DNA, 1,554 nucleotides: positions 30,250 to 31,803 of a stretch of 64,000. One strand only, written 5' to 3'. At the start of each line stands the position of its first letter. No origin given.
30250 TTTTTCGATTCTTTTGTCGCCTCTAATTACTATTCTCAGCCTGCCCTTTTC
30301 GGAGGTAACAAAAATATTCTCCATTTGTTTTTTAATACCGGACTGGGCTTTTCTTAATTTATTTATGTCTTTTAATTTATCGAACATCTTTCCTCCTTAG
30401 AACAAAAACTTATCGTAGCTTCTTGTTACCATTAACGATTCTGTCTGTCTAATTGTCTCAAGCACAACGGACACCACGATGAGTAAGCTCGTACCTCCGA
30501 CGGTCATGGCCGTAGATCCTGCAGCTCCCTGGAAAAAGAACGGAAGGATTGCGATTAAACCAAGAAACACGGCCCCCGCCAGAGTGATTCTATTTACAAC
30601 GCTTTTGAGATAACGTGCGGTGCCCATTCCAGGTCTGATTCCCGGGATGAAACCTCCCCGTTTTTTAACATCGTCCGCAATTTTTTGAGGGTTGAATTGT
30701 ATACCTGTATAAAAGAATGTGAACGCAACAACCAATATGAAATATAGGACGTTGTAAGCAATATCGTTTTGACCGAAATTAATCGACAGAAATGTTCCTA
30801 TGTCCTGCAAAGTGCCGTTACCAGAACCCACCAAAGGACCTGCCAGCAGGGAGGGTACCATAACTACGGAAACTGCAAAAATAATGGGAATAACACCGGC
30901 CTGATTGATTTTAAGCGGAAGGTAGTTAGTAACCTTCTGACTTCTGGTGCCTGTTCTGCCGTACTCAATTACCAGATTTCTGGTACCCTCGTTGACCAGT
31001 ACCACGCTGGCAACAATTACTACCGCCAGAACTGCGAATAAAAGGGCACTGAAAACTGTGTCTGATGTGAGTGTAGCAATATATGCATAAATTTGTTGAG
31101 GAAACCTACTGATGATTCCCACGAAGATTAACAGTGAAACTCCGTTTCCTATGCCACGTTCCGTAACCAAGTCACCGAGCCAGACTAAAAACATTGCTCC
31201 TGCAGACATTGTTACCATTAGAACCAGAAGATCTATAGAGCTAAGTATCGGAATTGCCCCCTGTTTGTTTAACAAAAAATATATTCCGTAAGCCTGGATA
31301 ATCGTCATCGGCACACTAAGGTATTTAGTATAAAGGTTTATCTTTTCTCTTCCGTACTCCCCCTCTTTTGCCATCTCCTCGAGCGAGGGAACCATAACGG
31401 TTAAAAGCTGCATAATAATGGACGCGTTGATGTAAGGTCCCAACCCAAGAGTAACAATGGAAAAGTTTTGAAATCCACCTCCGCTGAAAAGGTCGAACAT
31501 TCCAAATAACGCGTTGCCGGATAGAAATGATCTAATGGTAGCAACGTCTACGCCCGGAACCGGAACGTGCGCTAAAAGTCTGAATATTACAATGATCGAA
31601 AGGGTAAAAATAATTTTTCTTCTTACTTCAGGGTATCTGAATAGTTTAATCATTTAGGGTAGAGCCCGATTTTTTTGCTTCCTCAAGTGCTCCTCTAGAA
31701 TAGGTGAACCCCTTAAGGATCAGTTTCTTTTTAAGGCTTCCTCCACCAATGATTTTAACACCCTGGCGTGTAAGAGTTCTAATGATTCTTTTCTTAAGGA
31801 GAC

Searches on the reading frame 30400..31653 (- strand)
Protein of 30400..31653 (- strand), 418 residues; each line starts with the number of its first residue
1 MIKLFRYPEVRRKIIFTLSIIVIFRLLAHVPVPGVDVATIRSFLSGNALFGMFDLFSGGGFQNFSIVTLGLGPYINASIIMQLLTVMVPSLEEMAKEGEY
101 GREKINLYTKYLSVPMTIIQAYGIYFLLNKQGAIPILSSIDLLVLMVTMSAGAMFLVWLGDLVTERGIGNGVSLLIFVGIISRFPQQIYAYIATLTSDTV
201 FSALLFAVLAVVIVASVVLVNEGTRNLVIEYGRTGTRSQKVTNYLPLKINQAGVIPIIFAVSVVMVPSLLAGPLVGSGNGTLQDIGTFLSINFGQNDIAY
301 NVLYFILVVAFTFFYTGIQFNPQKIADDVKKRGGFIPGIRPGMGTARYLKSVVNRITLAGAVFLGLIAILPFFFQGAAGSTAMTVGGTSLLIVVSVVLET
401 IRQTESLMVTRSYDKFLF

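Call 24: find_encoding_contigs(protein=window:30400-31653:-, flank=10000, max_places=4)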
Protein window:30400-31653:- (418 aa): 24 contigs read that carry it; 4 places shown.
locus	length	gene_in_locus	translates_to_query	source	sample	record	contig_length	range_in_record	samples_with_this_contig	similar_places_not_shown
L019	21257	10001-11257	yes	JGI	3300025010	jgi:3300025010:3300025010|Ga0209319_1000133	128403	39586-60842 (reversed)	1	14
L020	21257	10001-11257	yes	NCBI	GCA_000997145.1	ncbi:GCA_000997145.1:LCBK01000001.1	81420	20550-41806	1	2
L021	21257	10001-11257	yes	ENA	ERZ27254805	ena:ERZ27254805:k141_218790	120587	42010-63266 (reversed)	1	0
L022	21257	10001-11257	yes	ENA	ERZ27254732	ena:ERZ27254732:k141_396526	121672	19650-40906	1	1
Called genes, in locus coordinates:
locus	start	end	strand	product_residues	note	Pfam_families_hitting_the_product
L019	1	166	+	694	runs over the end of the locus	PF00009:GTP_EFTU, PF03144:GTP_EFTU_D2, PF22042:EF-G_D2, PF14492:EFG_III, PF03764:EFG_IV, PF00679:EFG_C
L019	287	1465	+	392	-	PF00009:GTP_EFTU, PF03144:GTP_EFTU_D2, PF03143:GTP_EFTU_D3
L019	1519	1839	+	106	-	PF00338:Ribosomal_S10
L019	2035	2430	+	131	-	PF00297:Ribosomal_L3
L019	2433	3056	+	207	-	PF00573:Ribosomal_L4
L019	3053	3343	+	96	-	PF00276:Ribosomal_L23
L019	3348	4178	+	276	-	PF00181:Ribosomal_L2_N, PF03947:Ribosomal_L2_C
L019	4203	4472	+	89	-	PF00203:Ribosomal_S19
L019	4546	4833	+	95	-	PF00237:Ribosomal_L22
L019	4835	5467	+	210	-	PF05316:VAR1 (faint), PF07650:KH_2, PF00189:Ribosomal_S3_C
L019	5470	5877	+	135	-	PF00252:Ribosomal_L16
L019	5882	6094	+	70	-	PF00831:Ribosomal_L29 (weak)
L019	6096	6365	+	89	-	PF00366:Ribosomal_S17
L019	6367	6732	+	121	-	PF00238:Ribosomal_L14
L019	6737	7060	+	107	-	PF00467:KOW, PF17136:ribosomal_L24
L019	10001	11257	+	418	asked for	PF00344:SecY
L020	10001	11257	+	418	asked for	PF00344:SecY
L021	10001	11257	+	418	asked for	PF00344:SecY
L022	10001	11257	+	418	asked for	PF00344:SecY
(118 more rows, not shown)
